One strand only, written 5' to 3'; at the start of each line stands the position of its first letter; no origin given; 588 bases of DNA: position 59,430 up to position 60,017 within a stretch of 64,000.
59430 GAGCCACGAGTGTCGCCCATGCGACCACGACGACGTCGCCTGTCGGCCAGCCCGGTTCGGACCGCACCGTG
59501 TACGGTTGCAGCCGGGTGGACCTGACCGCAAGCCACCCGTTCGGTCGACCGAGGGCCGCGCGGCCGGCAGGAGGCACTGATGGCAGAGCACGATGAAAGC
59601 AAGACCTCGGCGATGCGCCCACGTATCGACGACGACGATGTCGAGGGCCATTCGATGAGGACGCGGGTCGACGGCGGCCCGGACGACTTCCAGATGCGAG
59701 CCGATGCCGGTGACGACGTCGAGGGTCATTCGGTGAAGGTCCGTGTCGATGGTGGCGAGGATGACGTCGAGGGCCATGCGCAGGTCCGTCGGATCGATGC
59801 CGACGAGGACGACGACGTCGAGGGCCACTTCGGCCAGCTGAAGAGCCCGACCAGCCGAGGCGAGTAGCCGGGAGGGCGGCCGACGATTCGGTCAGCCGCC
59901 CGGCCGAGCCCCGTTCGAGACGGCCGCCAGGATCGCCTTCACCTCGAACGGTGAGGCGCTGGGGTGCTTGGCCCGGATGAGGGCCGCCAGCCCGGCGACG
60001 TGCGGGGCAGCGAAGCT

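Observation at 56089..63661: Undescribed cluster: acidic-[V/T]-[E/S/A]-G-H motif proteins interleaved with a crp-GAF-S8 peptidase operon and a cNMP-gated MFS transporter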

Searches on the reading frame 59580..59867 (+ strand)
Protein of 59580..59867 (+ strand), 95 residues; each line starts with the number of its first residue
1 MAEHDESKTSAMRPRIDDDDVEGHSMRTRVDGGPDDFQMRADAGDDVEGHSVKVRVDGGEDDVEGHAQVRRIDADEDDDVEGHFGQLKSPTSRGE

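Call 3: search_protein_families(library=pfam, max_evalue=0.1, proteins=[window:59580-59867:+])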
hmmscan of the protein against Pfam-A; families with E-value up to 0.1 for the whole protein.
window:59580-59867:+ (95 aa): 0 families

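Call 4: search_protein_families(library=ncbifam, max_evalue=0.1, proteins=[window:59580-59867:+])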
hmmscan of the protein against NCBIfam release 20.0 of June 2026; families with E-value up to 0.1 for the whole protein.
window:59580-59867:+ (95 aa): 0 families

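Call 14: find_homologous_proteins(query=window:59580-59867:+, max_evalue=0.01)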
Query window:59580-59867:+ (95 aa): 131 proteins with E <= 0.01 among 1501 candidates; the best 120 are listed.
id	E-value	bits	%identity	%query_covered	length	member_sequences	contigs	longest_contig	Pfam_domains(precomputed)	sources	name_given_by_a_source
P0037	9.3e-53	194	100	100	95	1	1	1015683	-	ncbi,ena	-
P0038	1.4e-40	155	83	100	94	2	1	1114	-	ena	-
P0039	1.0e-19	89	60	100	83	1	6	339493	-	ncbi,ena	-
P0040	2.1e-17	81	59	100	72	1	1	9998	-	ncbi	-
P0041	5.3e-17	80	52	100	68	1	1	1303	-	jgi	jgi:hypothetical protein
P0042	6.3e-17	80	54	100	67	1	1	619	-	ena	-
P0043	8.0e-15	73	56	100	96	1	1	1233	-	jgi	jgi:hypothetical protein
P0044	8.8e-15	73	53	100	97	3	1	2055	-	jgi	jgi:hypothetical protein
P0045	1.0e-14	73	54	100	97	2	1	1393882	-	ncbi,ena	-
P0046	1.6e-14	72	56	100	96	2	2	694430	-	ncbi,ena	-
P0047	3.3e-14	71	58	100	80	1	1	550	-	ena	-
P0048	4.1e-14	71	55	100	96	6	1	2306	-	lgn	-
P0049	4.7e-13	67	73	54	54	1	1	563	-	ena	-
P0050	5.4e-13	67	47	100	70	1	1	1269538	-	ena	-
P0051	8.8e-13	66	50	100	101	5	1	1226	-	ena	-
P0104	2.4e-6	46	58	62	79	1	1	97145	-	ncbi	-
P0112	2.0e-5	43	40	82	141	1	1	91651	-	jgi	jgi:hypothetical protein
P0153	2.6e-3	36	43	91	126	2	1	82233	-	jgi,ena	jgi:hypothetical protein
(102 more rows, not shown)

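Call 17: find_encoding_contigs(protein=P0153, flank=10000, max_places=2)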
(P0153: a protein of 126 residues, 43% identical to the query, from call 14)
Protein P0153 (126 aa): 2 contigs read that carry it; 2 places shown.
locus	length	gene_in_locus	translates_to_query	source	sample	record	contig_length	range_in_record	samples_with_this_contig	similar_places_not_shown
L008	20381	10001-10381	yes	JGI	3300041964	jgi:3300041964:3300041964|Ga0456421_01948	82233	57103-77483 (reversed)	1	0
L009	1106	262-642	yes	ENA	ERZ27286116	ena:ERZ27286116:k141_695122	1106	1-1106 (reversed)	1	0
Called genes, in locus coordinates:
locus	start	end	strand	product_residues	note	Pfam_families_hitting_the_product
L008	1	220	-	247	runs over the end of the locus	PF14378:PAP2_3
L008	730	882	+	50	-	-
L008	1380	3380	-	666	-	PF00196:GerE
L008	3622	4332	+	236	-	-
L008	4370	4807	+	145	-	-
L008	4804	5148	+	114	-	PF07690:MFS_1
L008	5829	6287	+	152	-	-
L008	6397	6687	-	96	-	PF14542:Acetyltransf_CG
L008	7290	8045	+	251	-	PF13489:Methyltransf_23, PF07021:MetW (faint), PF13649:Methyltransf_25, PF13847:Methyltransf_31, PF08241:Methyltransf_11, PF08242:Methyltransf_12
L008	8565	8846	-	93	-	PF00589:Phage_integrase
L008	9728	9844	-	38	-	-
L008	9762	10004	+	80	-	-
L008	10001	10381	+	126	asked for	-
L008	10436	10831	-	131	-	-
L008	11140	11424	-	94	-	PF02452:PemK_toxin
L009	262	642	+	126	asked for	-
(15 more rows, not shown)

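Call 18: find_encoding_contigs(protein=P0112, flank=10000, max_places=2)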
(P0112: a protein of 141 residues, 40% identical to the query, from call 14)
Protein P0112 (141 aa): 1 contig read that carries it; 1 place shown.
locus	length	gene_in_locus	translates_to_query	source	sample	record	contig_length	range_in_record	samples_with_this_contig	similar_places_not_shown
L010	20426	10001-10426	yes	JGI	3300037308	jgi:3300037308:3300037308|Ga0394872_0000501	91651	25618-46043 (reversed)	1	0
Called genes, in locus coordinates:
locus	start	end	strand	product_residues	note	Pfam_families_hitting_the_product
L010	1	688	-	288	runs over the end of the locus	PF02900:LigB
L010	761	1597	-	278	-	PF12146:Hydrolase_4, PF00561:Abhydrolase_1 (faint), PF12697:Abhydrolase_6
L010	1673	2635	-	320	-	PF00892:EamA, PF03151:TPT (faint), PF00892:EamA, PF08449:UAA (weak)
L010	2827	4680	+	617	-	PF01558:POR, PF01855:POR_N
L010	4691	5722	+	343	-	PF02775:TPP_enzyme_C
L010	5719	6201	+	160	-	-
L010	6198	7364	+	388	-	PF01321:Creatinase_N, PF00557:Peptidase_M24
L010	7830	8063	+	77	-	-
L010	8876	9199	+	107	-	-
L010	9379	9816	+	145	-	-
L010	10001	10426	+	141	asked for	-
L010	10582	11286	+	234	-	PF00027:cNMP_binding, PF13545:HTH_Crp_2, PF00325:Crp (weak)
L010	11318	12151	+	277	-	PF01590:GAF, PF13185:GAF_2, PF13492:GAF_3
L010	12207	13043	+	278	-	PF00082:Peptidase_S8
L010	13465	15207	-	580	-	PF05977:MFS_3, PF07690:MFS_1, PF05977:MFS_3 (weak), PF00027:cNMP_binding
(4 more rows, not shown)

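Call 19: find_encoding_contigs(protein=P0104, flank=10000, max_places=2)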
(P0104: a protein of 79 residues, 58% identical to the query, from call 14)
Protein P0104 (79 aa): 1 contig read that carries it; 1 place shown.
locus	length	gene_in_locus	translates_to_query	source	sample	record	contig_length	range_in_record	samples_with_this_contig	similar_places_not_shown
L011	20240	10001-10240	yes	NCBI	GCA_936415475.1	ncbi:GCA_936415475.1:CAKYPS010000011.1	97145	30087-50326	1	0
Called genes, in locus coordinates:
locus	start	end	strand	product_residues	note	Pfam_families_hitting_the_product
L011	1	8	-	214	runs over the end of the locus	PF09339:HTH_IclR (weak), PF12802:MarR_2, PF01047:MarR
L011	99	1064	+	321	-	PF00698:Acyl_transf_1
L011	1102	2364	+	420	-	PF00109:ketoacyl-synt, PF02801:Ketoacyl-synt_C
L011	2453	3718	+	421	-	PF00109:ketoacyl-synt, PF02801:Ketoacyl-synt_C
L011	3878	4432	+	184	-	-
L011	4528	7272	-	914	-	PF00403:HMA, PF00122:E1-E2_ATPase, PF00702:Hydrolase, PF12710:HAD (weak), PF07731:Cu-oxidase_2 (weak), PF13473:Cupredoxin_1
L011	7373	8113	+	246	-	PF01035:DNA_binding_1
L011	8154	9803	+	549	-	PF05977:MFS_3, PF07690:MFS_1, PF00027:cNMP_binding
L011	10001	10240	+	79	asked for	-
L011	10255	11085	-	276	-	PF00082:Peptidase_S8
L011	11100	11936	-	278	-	PF01590:GAF, PF13185:GAF_2, PF13492:GAF_3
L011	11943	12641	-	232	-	PF00027:cNMP_binding, PF13545:HTH_Crp_2, PF00325:Crp (faint)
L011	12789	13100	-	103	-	-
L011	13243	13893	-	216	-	-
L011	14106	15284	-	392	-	PF01321:Creatinase_N, PF00557:Peptidase_M24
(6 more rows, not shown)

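Call 33: search_protein_representatives(protein=window:59580-59867:+)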
Query: 95 residues. Proteins with E-value up to 0.001 (for the whole library): 72; up to 1e-10: 9; up to 1e-30: 1. The best 72 are listed.
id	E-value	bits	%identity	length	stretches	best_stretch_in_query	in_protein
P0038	4.4e-41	155.3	84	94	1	1-95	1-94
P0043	2.5e-15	72.8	60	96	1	1-95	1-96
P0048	1.3e-14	70.5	60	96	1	1-95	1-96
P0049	1.5e-13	67.1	74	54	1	45-95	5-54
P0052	4.1e-13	65.7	61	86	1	1-95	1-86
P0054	1.9e-12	63.6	70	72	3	74-95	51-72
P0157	6.4e-12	61.9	55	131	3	36-91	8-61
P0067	7.2e-11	58.5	64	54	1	45-95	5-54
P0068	1.0e-10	58.0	53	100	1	1-95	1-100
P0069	1.3e-10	57.7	52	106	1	1-95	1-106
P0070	3.2e-10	56.5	67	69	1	40-95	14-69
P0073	4.1e-10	56.1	62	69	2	69-95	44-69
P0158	8.4e-10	55.1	46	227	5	19-84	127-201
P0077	1.3e-09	54.5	49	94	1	1-95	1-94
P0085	3.5e-09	53.1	58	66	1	32-95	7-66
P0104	7.6e-07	45.7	60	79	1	30-95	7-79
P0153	8.2e-04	35.9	53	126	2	43-88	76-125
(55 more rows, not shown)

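Call 76: predict_structure(alignment_id=A4)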
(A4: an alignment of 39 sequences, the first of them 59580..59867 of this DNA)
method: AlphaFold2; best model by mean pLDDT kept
length: 95 residues; sequences in the alignment: 39
mean_pLDDT: 56.1   pTM: 0.11
mean pLDDT of the five models: 56.1, 55.4, 53.3, 52.5, 51.7
residues with pLDDT >= 90: 0; 70-90: 3; 50-70: 78; < 50: 14
segments of 3 or more residues with pLDDT < 50: none
pLDDT, mean of each block of 10 residues (from residue 1): 56 58 55 53 53 50 51 56 68 67
secondary structure: DSSP gave nothing for this model
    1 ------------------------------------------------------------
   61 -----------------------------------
elements in order:
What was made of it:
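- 59580..59867 (+): Gene C: a 95-aa disordered protein with four DDVEGH units and the conserved C-terminus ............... Call 76 (AF2 pLDDT 56, no secondary structure).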

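Call 80: search_protein_families(library=padloc, max_evalue=0.001, proteins=[window:59580-59867:+])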
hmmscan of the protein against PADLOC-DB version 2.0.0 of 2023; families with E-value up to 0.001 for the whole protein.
window:59580-59867:+ (95 aa): 0 families
